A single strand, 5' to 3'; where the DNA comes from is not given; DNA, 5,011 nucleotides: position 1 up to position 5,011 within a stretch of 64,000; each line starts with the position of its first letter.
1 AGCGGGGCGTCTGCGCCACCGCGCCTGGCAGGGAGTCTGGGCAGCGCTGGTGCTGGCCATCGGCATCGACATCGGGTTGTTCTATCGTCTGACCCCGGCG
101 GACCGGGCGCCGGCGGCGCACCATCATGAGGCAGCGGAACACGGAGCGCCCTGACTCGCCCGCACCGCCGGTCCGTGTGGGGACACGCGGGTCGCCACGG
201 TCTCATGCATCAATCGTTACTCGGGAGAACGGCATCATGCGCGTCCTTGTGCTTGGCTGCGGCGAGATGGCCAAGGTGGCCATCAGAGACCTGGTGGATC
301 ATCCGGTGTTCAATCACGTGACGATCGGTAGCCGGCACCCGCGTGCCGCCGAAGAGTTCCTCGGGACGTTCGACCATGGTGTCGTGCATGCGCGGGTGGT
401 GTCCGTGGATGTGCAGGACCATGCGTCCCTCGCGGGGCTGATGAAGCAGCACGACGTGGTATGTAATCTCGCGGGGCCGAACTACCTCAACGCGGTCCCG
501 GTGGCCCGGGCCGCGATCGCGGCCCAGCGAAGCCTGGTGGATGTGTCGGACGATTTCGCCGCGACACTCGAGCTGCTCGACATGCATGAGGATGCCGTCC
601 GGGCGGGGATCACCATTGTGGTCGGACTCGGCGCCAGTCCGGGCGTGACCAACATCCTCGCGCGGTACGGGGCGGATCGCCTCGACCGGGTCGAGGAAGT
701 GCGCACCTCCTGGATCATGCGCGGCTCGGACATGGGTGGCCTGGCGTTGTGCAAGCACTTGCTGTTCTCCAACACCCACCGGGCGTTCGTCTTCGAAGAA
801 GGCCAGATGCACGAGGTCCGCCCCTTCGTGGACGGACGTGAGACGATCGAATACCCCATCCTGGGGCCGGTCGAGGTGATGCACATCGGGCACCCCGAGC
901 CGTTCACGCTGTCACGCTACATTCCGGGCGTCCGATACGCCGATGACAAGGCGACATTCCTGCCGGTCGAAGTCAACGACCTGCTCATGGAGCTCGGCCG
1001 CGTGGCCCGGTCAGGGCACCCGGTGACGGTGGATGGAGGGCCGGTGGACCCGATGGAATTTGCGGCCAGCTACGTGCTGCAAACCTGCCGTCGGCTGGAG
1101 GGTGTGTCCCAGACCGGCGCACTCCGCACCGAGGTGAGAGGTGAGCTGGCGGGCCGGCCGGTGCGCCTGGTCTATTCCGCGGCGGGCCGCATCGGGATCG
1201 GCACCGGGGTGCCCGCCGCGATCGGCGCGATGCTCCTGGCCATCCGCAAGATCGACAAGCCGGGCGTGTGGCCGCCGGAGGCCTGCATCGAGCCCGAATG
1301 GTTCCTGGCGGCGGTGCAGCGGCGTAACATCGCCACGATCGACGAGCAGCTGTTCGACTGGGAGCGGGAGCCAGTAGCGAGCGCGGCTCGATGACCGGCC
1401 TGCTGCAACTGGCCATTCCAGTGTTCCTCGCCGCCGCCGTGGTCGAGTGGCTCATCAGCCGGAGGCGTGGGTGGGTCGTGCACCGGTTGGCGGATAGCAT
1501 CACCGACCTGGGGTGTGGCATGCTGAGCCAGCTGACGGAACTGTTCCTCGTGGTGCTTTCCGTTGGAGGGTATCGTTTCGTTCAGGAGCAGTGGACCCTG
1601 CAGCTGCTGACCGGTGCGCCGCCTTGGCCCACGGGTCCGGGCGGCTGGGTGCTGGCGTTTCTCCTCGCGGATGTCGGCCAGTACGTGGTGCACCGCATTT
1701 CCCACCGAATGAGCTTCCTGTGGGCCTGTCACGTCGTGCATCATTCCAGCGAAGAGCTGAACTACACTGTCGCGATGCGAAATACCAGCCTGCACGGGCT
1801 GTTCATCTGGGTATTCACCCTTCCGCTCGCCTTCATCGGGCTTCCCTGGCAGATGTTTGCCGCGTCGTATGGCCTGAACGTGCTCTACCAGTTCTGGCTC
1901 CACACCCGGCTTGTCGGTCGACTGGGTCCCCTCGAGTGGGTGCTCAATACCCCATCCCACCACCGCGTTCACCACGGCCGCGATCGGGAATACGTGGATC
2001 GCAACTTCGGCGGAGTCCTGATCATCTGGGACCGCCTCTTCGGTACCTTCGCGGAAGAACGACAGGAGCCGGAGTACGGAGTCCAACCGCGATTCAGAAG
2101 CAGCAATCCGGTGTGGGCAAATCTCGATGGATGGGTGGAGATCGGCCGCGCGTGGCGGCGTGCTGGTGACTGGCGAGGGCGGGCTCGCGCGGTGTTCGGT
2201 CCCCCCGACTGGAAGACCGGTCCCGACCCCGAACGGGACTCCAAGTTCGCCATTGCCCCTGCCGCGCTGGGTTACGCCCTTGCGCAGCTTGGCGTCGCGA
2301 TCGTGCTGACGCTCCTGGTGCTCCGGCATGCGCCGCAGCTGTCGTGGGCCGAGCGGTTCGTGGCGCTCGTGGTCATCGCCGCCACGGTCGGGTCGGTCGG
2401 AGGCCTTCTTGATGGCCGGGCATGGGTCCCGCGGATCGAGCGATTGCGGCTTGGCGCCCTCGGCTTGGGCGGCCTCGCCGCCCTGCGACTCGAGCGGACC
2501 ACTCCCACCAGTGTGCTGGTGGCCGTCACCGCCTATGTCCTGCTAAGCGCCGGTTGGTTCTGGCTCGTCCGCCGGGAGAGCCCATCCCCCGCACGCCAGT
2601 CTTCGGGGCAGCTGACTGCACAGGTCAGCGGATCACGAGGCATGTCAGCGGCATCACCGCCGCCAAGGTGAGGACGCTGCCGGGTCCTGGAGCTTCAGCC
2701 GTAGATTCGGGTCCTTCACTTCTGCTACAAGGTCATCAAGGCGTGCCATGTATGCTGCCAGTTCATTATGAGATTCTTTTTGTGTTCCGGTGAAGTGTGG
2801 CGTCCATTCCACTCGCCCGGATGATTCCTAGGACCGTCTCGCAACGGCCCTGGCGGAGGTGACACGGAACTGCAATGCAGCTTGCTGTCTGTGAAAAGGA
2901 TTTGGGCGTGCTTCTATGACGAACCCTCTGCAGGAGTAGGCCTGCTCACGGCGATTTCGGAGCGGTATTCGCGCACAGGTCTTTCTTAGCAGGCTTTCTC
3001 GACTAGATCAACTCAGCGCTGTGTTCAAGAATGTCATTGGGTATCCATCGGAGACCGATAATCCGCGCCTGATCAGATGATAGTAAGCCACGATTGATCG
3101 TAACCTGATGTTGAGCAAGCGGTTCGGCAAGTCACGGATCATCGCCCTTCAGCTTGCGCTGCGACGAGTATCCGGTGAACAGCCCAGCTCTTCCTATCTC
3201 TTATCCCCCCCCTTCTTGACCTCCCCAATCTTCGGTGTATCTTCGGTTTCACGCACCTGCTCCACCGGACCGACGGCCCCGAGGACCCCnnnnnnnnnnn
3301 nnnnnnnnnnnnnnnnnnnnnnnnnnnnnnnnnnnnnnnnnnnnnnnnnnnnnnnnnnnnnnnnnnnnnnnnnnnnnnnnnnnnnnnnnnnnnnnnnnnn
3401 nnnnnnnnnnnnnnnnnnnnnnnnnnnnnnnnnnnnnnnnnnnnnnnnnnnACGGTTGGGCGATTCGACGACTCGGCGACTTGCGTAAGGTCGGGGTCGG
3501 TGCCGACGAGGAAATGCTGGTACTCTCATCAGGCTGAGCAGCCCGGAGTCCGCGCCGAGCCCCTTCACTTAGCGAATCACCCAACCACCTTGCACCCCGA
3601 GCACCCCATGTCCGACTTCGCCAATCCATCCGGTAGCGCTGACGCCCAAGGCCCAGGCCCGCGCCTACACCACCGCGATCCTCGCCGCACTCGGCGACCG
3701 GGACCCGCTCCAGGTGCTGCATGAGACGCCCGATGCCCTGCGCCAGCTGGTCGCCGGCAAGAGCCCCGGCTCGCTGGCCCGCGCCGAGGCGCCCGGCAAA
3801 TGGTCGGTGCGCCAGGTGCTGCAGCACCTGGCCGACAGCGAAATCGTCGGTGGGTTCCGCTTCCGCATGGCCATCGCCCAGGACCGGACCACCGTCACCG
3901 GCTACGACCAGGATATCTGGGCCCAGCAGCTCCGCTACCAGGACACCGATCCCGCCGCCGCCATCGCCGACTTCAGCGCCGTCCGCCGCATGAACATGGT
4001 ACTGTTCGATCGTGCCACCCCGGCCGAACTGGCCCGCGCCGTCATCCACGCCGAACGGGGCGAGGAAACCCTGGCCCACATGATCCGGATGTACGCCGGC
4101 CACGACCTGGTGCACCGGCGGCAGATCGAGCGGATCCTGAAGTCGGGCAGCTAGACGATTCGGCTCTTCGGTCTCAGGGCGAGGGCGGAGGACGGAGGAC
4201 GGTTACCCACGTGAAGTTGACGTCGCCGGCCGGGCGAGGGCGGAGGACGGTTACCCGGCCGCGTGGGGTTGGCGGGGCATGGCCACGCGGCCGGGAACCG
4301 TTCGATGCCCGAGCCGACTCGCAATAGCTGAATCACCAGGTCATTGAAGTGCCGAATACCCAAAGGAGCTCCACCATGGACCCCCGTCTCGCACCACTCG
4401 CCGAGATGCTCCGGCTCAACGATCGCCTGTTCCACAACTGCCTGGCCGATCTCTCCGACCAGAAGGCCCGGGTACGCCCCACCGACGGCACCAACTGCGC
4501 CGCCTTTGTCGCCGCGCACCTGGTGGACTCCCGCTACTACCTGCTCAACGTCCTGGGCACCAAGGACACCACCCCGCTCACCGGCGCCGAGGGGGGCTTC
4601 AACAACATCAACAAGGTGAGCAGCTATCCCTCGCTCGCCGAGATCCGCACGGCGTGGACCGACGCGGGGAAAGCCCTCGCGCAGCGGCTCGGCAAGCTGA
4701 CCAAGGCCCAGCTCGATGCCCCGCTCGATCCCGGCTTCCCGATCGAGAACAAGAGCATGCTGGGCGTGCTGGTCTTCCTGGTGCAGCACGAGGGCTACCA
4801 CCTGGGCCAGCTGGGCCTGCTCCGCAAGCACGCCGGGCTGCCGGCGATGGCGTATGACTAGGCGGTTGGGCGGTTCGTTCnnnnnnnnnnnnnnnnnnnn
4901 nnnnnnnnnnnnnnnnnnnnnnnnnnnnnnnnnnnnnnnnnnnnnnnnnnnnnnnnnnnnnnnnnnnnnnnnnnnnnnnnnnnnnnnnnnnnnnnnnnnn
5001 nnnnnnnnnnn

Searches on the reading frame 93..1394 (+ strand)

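Call 23: search_protein_families(library=pfam, proteins=[window:93-1394:+], max_evalue=0.001)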
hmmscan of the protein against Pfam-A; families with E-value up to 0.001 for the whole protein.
window:93-1394:+ (433 aa): 2 families
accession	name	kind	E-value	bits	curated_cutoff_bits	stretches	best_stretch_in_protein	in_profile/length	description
PF03435.24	Sacchrp_dh_NADP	-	1.5e-16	61.3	25.1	1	51-176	1-129/129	Saccharopine dehydrogenase NADP binding domain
PF16653.10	Sacchrp_dh_C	-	3.6e-07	31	31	1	341-410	183-262/265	Saccharopine dehydrogenase C-terminal domain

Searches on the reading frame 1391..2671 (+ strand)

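Call 62: search_protein_families(library=pfam, proteins=[window:1391-2671:+], max_evalue=0.001)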
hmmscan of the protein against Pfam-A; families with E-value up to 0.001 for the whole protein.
window:1391-2671:+ (426 aa): 1 family
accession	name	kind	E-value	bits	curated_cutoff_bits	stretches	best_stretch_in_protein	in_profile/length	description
PF04116.19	FA_hydroxylase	-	6.4e-30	104.7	31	1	86-219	1-132/132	Fatty acid hydroxylase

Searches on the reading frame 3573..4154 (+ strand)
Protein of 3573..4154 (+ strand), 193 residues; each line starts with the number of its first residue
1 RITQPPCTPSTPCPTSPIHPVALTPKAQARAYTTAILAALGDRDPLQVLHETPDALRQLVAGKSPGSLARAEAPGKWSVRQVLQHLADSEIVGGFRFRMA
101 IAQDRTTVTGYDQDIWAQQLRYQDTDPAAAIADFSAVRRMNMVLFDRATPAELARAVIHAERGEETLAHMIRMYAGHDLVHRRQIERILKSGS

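Call 23: search_protein_families(library=pfam, proteins=[window:3573-4154:+], max_evalue=0.001)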
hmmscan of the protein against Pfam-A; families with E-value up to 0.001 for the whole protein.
window:3573-4154:+ (193 aa): 1 family
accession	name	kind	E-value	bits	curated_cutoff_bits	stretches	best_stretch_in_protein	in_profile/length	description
PF12867.12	DinB_2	-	7.4e-20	72.1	24.8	1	49-185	2-128/128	DinB superfamily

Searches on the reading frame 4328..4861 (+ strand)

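Call 23: search_protein_families(library=pfam, proteins=[window:4328-4861:+], max_evalue=0.001)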
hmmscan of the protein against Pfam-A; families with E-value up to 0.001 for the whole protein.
window:4328-4861:+ (177 aa): 3 families
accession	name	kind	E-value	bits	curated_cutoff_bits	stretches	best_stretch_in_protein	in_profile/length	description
PF12867.12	DinB_2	-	2.9e-15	57.3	24.8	1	31-162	5-128/128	DinB superfamily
PF04978.18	MST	-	7e-09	36.7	27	1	24-167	2-145/149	Mycothiol-S-transferase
PF05163.17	DinB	-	1.2e-05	25.8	23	1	28-175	12-151/165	DinB family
